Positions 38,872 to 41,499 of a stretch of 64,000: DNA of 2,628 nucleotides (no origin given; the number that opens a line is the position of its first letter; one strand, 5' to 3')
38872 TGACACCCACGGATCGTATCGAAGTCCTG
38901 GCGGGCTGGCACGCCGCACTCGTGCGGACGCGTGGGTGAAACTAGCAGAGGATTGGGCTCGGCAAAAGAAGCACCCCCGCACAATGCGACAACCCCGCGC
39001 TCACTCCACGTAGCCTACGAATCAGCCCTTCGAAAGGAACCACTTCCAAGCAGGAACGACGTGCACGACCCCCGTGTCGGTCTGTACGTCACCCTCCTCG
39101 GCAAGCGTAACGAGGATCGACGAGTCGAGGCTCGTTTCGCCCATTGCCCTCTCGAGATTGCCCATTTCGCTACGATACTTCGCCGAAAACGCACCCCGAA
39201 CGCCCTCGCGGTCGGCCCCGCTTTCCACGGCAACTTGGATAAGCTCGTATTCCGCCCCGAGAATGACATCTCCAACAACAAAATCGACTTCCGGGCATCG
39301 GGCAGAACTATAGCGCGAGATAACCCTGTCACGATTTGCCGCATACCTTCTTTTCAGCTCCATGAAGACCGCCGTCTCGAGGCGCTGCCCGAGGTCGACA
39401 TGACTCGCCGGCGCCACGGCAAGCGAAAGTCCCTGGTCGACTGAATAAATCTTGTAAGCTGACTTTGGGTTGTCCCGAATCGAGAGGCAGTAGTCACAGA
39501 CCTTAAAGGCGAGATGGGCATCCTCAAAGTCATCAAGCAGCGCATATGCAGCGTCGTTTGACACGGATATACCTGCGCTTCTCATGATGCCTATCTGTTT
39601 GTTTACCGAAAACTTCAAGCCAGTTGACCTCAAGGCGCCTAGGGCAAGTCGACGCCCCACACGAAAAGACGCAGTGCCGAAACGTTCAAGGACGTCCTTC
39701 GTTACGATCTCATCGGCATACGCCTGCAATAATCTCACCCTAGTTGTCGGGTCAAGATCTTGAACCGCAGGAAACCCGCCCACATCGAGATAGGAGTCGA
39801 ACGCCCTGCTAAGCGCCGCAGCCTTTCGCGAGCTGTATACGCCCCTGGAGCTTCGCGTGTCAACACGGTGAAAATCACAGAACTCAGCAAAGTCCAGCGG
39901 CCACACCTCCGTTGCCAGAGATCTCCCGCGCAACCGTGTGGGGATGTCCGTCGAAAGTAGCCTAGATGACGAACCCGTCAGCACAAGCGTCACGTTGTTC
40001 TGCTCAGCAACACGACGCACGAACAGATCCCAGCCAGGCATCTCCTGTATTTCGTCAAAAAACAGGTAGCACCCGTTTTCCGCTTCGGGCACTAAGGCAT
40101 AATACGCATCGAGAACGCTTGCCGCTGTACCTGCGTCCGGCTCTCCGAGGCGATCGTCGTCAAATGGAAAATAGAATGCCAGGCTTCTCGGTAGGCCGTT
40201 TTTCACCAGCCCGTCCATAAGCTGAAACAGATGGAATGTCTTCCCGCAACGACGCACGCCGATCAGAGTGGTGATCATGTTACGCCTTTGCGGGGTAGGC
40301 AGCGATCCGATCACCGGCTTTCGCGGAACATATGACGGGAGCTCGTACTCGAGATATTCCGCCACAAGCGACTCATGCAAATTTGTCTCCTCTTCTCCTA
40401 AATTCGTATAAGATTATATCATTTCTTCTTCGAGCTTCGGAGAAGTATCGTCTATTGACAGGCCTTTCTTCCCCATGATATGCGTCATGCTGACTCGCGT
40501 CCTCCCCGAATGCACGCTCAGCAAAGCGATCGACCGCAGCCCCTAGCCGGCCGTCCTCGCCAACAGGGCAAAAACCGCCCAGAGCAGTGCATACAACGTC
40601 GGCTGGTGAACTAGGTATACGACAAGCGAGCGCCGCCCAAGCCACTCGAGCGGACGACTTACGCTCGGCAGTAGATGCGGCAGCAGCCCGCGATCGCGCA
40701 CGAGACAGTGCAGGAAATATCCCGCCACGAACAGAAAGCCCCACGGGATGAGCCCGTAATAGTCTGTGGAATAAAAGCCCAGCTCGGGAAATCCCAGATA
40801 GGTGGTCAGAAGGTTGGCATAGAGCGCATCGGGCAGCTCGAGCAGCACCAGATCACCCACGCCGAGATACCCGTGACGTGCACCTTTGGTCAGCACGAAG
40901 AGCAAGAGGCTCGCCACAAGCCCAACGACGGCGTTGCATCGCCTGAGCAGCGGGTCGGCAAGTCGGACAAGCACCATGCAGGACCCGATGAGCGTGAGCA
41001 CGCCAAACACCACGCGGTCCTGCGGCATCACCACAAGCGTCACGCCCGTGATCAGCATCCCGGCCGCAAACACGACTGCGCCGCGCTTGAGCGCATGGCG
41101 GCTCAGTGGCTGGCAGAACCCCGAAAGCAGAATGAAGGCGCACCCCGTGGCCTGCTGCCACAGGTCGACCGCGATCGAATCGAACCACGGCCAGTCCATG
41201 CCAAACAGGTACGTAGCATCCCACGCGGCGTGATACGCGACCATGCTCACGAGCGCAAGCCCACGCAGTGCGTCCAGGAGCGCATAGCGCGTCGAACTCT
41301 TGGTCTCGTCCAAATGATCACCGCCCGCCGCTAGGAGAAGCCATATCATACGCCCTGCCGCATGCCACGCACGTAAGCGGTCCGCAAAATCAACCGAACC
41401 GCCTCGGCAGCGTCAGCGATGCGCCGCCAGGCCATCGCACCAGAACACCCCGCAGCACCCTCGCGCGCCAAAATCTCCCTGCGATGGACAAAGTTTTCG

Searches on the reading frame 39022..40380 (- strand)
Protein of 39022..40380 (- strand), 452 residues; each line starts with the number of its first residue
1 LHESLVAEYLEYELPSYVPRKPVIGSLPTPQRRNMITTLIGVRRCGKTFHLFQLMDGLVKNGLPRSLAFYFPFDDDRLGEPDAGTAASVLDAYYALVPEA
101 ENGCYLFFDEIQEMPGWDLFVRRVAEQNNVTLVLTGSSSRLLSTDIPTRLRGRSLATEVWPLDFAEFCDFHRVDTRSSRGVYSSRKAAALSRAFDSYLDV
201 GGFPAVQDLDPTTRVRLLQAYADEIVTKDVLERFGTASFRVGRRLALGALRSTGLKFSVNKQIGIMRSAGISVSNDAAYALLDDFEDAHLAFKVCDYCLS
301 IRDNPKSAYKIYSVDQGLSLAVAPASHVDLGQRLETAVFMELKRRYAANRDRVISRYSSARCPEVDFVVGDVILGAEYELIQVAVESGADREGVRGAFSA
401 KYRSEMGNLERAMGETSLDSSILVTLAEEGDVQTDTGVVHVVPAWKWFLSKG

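Call 16: search_protein_families(library=pfam, proteins=[window:39022-40380:-], max_evalue=0.001)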
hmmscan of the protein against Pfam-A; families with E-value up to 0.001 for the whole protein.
window:39022-40380:- (452 aa): 2 families
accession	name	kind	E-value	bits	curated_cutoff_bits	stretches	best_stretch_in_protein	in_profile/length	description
PF13173.12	AAA_14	-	1.1e-29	103.5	27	1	34-168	2-129/129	AAA domain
PF13635.12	DUF4143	-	1.7e-09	38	28.1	1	269-369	38-145/160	Domain of unknown function (DUF4143)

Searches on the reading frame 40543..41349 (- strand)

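Call 16: search_protein_families(library=pfam, proteins=[window:40543-41349:-], max_evalue=0.001)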
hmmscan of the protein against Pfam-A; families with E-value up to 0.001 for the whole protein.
window:40543-41349:- (268 aa): 2 families
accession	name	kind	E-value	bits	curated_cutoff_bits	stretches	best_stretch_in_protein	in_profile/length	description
PF07786.18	HGSNAT_cat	-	3.4e-40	138.4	22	1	21-250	1-222/222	Heparan-alpha-glucosaminide N-acetyltransferase, catalytic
PF01757.29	Acyl_transf_3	-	2.8e-06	27.1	31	0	25-79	4-58/326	Acyltransferase domain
